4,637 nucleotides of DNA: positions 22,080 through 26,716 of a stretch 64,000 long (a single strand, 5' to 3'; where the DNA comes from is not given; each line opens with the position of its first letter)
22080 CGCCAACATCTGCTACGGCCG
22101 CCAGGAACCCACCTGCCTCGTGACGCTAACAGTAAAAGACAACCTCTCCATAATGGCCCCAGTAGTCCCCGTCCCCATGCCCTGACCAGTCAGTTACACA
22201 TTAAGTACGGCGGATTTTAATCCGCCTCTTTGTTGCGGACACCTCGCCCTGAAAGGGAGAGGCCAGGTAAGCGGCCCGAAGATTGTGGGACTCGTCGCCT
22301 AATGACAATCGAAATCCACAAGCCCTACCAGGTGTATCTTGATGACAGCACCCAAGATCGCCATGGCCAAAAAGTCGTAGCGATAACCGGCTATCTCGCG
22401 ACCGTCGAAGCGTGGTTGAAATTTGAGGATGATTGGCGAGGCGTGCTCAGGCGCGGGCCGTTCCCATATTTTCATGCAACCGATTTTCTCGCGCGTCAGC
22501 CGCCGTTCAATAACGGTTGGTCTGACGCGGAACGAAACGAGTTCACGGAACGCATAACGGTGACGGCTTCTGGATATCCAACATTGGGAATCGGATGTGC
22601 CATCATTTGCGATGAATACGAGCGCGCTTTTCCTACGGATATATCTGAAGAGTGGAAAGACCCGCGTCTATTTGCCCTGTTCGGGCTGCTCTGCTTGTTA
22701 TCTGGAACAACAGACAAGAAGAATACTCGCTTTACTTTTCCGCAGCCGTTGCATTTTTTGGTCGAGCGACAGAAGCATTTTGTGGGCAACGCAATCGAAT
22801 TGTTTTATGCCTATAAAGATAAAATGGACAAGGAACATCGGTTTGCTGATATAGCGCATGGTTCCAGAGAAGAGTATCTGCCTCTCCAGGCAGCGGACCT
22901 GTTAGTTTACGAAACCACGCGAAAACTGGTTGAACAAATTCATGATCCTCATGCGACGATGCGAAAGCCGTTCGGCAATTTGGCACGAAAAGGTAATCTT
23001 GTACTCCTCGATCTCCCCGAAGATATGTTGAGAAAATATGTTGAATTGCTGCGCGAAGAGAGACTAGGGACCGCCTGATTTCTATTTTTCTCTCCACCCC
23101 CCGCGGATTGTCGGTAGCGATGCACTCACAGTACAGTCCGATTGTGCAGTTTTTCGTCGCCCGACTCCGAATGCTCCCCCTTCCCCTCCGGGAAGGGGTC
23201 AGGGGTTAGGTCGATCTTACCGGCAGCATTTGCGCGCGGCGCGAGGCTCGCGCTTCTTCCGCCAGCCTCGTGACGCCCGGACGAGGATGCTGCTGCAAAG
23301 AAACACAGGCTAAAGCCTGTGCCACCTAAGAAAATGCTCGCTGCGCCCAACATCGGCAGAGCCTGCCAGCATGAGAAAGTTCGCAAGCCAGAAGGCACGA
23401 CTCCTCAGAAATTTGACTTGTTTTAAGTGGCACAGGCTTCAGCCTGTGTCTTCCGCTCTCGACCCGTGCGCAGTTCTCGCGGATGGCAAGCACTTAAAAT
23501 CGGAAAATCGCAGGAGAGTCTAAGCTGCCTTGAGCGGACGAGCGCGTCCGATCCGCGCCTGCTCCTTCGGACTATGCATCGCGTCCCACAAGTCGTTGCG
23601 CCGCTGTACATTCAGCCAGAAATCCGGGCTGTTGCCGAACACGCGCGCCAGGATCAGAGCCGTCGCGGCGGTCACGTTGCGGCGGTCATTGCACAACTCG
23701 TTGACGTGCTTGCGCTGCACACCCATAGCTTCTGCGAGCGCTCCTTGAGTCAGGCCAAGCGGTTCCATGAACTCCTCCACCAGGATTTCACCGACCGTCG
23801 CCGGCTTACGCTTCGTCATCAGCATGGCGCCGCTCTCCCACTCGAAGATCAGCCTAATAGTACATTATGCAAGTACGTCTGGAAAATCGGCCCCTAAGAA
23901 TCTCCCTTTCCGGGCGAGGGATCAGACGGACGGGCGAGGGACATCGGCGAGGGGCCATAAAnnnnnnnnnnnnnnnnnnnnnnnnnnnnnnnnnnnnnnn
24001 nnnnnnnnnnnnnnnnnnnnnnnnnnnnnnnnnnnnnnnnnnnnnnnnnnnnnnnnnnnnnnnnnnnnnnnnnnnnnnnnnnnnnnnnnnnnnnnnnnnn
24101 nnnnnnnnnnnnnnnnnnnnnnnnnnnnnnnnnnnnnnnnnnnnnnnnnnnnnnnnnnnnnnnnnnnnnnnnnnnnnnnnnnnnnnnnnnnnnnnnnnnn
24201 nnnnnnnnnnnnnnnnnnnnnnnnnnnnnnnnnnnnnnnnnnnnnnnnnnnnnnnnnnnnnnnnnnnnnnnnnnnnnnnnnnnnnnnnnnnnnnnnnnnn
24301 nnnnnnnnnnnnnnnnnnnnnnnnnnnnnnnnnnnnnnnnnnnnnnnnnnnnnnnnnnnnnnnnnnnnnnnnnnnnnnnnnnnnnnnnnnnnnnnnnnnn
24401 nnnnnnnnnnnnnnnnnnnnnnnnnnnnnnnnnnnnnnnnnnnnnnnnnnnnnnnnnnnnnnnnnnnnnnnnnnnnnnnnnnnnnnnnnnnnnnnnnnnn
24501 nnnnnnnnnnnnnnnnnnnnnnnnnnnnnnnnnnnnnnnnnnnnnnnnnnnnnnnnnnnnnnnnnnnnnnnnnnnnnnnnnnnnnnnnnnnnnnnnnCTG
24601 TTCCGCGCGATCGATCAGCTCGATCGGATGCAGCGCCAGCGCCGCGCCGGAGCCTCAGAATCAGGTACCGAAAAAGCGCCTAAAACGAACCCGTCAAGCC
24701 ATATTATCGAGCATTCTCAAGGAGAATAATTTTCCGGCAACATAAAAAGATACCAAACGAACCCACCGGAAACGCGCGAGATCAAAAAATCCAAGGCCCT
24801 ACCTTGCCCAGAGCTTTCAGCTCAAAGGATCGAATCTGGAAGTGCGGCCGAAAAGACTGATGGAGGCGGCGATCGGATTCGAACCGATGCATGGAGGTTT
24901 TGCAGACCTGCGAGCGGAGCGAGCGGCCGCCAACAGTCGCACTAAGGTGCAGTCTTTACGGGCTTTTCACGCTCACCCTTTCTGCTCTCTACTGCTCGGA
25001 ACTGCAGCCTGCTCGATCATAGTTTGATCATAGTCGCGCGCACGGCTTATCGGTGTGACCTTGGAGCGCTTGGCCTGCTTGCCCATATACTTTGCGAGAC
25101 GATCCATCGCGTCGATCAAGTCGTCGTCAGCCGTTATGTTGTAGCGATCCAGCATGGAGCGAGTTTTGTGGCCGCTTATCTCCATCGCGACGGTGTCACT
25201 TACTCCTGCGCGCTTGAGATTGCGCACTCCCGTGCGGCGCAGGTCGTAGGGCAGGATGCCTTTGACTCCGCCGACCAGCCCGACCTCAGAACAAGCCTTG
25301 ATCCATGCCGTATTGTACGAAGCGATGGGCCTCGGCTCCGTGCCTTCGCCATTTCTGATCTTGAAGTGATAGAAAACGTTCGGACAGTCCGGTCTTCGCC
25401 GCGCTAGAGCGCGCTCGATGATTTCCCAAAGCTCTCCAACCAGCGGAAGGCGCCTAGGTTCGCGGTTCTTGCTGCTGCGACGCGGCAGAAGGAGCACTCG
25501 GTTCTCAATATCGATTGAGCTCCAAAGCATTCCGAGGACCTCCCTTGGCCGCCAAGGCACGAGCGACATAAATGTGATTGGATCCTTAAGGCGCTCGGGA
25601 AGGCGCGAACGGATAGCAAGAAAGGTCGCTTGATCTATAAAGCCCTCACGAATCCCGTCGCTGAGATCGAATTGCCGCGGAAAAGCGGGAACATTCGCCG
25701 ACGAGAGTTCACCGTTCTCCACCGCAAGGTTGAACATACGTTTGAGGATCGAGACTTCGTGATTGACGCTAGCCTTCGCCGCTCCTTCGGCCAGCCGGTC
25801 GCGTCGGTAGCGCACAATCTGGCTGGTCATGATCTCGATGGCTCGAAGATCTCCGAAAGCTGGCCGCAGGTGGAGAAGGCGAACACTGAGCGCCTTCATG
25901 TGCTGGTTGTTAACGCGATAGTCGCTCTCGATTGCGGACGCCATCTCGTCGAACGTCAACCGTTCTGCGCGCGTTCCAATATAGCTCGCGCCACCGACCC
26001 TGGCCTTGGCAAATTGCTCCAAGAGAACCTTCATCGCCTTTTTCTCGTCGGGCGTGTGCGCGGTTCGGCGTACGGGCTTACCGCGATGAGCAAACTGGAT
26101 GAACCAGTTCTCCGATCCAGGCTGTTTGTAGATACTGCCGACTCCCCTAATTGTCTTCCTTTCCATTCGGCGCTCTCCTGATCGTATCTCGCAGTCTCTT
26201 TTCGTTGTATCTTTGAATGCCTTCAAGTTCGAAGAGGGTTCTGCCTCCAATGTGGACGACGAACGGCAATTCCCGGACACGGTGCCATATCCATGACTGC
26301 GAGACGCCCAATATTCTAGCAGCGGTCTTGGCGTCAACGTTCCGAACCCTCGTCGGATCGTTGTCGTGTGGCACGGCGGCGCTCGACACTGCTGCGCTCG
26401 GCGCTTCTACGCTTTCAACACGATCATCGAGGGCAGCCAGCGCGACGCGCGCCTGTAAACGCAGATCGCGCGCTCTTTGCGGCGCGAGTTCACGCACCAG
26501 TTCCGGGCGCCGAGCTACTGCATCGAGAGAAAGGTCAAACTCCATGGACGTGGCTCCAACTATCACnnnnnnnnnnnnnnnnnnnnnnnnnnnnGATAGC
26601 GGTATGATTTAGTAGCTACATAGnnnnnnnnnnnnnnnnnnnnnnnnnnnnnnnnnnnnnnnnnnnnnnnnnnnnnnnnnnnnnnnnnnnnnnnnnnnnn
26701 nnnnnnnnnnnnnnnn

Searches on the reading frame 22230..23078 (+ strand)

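Call 35: search_protein_families(library=pfam, proteins=[window:22230-23078:+], max_evalue=0.001)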
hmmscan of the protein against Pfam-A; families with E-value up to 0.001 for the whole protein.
window:22230-23078:+ (282 aa): 1 family
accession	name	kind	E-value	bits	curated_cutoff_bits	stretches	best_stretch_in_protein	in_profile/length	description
PF12686.12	DUF3800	-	0.00045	21.4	21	1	35-228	2-145/149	Protein of unknown function (DUF3800)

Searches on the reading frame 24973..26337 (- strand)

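Call 9: search_protein_families(library=pfam, proteins=[window:24973-26337:-], max_evalue=0.01)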
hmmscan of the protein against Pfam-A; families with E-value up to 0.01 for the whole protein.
window:24973-26337:- (454 aa): 2 families
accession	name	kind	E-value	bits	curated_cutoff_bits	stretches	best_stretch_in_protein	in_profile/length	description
PF00589.27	Phage_integrase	-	1.5e-12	48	27.1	1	254-400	28-166/172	Phage integrase family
PF24624.1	Int_N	-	7.6e-07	30.2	27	1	151-215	27-91/100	Phage integrase, N-terminal domain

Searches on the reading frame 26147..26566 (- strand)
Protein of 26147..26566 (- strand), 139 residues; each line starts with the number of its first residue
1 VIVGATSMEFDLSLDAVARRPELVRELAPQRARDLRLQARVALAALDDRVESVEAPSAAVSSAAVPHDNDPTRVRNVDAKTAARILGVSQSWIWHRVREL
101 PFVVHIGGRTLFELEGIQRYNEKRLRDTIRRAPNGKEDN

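Call 9: search_protein_families(library=pfam, proteins=[window:26147-26566:-], max_evalue=0.01)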
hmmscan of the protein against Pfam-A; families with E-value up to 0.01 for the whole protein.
window:26147-26566:- (139 aa): 1 family
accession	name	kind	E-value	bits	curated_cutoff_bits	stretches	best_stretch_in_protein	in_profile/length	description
PF12728.13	HTH_17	-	0.0029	18.3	27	1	79-123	4-49/51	Helix-turn-helix domain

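Call 48: search_protein_families(library=ncbifam, proteins=[window:26147-26566:-], max_evalue=0.01)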
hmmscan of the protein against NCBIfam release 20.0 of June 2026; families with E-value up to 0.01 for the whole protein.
window:26147-26566:- (139 aa): 0 families
